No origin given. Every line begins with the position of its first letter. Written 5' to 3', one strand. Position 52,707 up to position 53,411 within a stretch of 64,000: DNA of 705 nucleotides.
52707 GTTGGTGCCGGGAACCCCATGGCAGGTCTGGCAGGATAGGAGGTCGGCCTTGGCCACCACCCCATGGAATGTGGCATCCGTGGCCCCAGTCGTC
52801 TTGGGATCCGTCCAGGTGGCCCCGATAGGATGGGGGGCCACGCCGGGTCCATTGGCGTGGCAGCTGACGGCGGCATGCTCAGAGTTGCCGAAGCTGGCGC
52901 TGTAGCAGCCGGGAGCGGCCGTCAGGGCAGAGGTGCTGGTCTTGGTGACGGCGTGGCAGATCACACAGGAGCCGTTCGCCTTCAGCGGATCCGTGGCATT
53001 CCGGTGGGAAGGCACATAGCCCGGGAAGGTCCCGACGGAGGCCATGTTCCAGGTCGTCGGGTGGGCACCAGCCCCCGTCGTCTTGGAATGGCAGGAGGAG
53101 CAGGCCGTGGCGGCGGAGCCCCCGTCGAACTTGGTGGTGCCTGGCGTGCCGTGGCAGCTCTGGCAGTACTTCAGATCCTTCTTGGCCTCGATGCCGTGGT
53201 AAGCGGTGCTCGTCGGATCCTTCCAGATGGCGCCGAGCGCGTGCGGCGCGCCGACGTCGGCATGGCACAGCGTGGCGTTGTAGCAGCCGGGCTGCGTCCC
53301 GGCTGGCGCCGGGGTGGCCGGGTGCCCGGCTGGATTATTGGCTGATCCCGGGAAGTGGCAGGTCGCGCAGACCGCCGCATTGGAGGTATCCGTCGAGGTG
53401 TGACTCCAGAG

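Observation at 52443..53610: Triplicated tetraheme module whose fourth heme motif stretches to CX5CH, CX14CH and CX9CH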

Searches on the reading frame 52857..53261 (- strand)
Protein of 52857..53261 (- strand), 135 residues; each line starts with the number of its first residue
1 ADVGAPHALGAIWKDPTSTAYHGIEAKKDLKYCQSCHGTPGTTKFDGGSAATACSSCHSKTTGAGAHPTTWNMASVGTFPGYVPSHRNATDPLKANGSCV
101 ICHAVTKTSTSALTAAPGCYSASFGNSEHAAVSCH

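Call 51: search_solved_structures(query=A3, max_evalue=10, show_alignments=5)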
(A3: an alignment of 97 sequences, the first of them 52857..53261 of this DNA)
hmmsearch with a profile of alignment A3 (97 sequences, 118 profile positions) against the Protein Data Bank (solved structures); distinct sequences matched with E-value up to 10: 50.
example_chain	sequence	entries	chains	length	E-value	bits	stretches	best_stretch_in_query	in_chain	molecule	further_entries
4n4j_A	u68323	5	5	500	2.6e-05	28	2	16-94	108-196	hydroxylamine oxidoreductase | Similar to hydroxylamine oxidoreductase hao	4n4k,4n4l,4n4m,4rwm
7o7g_A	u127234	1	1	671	0.0002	25.1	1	24-92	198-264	Extracellular iron oxide respiratory system surface decaheme cytochrome c component MtrC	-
8qbz_A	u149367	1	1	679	0.0005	23.8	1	24-93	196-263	Extracellular iron oxide respiratory system surface decaheme cytochrome c component MtrC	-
8qbq_A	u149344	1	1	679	0.00064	23.4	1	24-92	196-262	Extracellular iron oxide respiratory system surface decaheme cytochrome c component MtrC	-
7qth_A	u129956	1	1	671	0.00067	23.4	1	24-92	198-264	Extracellular iron oxide respiratory system surface decaheme cytochrome c component MtrC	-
8qc9_A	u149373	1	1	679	0.0009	23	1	24-93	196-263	Extracellular iron oxide respiratory system surface decaheme cytochrome c component MtrC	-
4qo5_A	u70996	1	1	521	0.0011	22.7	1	21-92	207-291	Hypothetical multiheme protein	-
4lmh_A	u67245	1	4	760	0.0016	22.2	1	46-93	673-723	Extracellular iron oxide respiratory system surface decaheme cytochrome c component OmcA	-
3ov0_A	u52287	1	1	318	0.0017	22.1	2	30-93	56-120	Cytochrome c family protein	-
1oah_A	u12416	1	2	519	0.0019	21.9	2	46-105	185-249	CYTOCHROME C NITRITE REDUCTASE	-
6t5e_A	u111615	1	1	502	0.0024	21.6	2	18-91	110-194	Hydroxylamine oxidoreductase-like protein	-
3ouq_A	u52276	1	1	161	0.006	20.3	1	30-95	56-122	Cytochrome c family protein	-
2ozy_A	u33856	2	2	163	0.017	18.9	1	13-103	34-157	Cytochrome c-type protein nrfB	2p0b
9eov_A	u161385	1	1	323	0.021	18.6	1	25-93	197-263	Extracellular iron oxide respiratory system surface decaheme cytochrome c component MtrC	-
3ubr_A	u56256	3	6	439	0.028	18.2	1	44-91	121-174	Cytochrome c-552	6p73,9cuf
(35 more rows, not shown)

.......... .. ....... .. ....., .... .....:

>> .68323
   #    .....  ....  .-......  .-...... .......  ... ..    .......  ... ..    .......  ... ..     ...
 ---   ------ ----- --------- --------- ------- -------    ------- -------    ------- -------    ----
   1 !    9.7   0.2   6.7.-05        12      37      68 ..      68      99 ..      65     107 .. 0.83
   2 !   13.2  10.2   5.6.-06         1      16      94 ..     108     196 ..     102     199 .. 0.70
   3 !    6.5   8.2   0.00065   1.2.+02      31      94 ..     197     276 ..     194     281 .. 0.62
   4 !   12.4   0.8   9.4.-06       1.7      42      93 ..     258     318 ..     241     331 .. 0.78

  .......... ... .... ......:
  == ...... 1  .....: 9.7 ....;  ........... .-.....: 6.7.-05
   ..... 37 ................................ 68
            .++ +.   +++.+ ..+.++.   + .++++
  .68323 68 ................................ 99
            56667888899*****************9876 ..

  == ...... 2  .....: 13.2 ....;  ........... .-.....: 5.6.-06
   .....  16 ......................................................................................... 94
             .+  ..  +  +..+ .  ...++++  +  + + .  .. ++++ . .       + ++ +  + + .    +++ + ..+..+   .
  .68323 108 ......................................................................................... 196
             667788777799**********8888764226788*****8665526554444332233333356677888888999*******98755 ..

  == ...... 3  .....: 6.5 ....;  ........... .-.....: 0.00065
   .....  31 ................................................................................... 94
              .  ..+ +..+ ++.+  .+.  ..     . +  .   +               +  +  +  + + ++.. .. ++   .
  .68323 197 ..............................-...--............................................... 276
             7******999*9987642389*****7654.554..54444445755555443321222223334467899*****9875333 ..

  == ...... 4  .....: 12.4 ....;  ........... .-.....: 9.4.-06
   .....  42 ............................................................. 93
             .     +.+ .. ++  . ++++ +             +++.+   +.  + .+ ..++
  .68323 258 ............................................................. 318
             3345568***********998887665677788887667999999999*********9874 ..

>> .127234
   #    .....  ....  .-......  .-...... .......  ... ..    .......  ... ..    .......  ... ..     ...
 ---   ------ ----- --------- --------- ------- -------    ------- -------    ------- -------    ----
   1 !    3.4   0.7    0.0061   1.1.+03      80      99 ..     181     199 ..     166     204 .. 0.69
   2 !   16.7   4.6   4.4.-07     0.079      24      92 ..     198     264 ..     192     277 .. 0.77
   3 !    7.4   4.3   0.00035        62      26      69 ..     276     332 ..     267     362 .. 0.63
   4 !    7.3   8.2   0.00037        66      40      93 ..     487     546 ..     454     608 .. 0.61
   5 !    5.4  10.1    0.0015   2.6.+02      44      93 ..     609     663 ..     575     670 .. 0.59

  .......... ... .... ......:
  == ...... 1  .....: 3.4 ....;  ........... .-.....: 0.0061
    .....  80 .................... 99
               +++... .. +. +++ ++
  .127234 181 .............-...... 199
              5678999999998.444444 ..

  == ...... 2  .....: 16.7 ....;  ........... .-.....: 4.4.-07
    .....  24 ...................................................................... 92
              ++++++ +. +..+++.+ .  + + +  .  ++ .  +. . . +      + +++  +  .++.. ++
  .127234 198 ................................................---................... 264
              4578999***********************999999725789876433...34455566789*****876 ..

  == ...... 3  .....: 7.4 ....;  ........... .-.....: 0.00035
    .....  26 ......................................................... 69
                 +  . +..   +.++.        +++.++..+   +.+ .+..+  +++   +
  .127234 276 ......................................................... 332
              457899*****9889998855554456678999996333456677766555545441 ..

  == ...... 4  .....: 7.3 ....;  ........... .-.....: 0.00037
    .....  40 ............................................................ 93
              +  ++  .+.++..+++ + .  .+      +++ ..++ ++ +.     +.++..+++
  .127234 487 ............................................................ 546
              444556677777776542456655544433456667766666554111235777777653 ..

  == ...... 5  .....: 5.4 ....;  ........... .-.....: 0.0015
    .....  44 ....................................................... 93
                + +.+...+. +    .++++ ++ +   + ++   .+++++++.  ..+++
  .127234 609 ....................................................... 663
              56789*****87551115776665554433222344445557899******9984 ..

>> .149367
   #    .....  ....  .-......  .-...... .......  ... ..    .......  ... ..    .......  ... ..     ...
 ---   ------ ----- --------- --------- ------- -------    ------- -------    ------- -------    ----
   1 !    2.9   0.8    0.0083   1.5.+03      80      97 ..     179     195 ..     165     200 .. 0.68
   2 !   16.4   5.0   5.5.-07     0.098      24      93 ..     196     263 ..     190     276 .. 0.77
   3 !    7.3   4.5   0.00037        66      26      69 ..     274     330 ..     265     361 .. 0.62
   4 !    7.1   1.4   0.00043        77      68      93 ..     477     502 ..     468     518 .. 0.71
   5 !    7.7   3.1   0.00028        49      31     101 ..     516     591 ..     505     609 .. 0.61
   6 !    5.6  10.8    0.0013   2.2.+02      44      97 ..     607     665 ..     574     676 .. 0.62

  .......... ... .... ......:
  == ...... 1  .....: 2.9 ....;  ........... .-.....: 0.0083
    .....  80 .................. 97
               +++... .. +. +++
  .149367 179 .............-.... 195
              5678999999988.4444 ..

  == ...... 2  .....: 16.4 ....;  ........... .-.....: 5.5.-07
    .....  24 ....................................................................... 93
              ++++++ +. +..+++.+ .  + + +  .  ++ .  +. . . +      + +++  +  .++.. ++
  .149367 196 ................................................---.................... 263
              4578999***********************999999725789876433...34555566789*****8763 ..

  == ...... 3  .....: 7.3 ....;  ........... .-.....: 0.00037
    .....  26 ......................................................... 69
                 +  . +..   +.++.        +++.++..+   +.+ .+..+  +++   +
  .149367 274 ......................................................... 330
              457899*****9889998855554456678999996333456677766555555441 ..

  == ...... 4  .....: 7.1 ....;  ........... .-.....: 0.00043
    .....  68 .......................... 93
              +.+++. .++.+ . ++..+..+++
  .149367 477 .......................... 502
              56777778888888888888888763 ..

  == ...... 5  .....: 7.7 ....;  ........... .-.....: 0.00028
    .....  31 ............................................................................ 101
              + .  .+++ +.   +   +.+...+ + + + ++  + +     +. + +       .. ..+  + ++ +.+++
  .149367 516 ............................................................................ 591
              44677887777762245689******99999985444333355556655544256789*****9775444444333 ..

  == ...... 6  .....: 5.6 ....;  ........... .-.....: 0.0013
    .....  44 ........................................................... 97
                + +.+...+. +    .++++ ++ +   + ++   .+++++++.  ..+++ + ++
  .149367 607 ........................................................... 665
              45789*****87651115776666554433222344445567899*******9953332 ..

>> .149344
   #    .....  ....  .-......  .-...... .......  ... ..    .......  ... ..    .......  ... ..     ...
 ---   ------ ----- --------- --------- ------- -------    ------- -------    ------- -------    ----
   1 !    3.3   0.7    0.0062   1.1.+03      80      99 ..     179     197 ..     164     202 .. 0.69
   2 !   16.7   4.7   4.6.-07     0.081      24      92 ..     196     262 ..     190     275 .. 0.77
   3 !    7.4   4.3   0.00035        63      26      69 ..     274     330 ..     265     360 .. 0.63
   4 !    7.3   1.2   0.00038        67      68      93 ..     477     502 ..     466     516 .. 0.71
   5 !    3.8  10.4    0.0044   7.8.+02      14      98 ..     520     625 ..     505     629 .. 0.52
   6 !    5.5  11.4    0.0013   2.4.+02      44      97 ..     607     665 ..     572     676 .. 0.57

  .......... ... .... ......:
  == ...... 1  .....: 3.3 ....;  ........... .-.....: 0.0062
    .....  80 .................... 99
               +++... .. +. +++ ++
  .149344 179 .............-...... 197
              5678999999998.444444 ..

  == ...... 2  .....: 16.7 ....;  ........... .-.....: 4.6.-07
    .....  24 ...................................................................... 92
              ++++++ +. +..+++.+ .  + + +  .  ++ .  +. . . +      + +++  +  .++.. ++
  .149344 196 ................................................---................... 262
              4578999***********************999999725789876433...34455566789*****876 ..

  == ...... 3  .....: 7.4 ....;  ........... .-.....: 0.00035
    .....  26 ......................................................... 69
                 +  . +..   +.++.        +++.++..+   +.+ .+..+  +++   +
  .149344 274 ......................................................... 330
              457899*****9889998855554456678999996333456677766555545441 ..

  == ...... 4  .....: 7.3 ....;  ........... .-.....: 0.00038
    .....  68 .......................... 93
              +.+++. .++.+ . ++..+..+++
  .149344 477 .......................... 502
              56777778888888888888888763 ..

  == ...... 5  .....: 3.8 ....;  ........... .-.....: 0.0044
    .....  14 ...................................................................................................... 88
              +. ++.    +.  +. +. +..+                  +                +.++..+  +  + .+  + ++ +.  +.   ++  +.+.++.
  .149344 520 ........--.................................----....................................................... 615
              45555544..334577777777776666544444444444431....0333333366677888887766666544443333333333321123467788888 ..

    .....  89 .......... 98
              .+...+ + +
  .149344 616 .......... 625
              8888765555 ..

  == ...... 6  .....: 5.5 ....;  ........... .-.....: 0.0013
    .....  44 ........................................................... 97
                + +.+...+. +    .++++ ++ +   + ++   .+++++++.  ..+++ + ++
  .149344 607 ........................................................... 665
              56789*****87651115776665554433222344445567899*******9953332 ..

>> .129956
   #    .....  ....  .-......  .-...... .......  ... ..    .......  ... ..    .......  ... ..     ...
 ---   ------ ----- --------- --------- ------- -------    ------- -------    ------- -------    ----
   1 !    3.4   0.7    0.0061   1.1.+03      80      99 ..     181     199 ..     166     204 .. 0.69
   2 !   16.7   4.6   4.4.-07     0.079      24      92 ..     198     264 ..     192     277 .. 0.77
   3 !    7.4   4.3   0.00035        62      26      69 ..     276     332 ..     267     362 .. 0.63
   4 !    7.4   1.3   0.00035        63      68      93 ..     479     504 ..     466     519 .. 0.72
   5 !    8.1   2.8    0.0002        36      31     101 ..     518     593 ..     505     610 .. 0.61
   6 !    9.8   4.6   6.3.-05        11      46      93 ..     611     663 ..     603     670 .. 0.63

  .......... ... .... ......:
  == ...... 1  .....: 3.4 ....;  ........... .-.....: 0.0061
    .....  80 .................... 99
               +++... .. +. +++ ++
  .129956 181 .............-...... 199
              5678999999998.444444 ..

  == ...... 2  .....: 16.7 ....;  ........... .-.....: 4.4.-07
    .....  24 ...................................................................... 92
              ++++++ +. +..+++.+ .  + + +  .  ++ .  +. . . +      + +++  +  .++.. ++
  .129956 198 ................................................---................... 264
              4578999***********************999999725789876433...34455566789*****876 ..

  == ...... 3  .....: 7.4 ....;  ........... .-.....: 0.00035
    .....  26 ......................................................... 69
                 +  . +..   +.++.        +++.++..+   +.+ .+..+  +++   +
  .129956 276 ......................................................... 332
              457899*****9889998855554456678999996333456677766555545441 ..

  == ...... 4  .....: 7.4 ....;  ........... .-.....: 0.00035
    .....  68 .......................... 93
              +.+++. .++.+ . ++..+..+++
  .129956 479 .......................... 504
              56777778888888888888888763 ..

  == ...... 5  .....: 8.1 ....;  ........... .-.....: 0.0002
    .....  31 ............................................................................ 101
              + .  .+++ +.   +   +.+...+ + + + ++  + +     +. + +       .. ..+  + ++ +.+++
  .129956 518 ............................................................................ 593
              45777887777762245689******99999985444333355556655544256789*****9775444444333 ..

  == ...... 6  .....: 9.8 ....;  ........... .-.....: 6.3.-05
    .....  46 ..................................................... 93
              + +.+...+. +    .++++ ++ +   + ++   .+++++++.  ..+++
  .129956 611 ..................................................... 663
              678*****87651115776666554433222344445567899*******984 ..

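Call 56: predict_structure(alignment_id=A3)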
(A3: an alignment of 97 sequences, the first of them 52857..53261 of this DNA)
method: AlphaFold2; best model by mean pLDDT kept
length: 135 residues; sequences in the alignment: 97
mean_pLDDT: 67.8   pTM: 0.62
mean pLDDT of the five models: 67.8, 62.3, 60.0, 57.9, 54.9
residues with pLDDT >= 90: 1; 70-90: 72; 50-70: 41; < 50: 21
segments of 3 or more residues with pLDDT < 50: 71-73, 121-135
pLDDT, mean of each block of 10 residues (from residue 1): 72 74 78 88 84 76 55 51 58 72 77 70 41 38
secondary structure, 60 per line:
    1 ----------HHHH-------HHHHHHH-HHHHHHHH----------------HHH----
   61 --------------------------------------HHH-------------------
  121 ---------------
elements in order: H11-14 H22-28 H30-37

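Call 59: fold_search(model_id=the predicted structure, library=pdb)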
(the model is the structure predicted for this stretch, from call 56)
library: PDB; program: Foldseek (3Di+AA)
matches with E <= 10: 1; with E <= 0.001: 0
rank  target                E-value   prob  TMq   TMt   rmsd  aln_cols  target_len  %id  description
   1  3hmx_B                8.1e+00  0.00  0.12  0.09  13.1        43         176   19  Crystal structure of ustekinumab FAB/IL-12 complex (released 2010-06-09)

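Call 66: search_protein_representatives(alignment_id=A3)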
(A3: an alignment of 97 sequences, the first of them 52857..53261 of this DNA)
Query: 97 sequences, 118 profile positions. Proteins with E-value up to 0.001 (for the whole library): 1515; up to 1e-10: 669; up to 1e-30: 234. The best 150 are listed.
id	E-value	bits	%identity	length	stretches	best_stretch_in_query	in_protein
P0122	2.4e-191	641.0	-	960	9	3-118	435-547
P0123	6.3e-159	536.4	-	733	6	4-118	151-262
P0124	1.5e-134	457.7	-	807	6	5-118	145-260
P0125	1.2e-130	445.2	-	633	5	5-118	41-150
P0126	5.5e-124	423.7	-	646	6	6-118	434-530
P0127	1.6e-123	422.2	-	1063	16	14-92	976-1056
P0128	3.3e-117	401.8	-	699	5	5-118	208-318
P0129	1.1e-111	384.0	-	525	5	5-118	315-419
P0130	1.3e-107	370.9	-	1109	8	4-118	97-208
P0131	4.0e-106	366.1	-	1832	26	2-93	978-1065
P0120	1.3e-103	358.0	-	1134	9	7-118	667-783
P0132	1.4e-103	357.9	-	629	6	5-118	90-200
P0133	7.2e-102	352.4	-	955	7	3-118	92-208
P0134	1.6e-101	351.2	-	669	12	8-72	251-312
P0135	7.2e-100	345.9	-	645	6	4-118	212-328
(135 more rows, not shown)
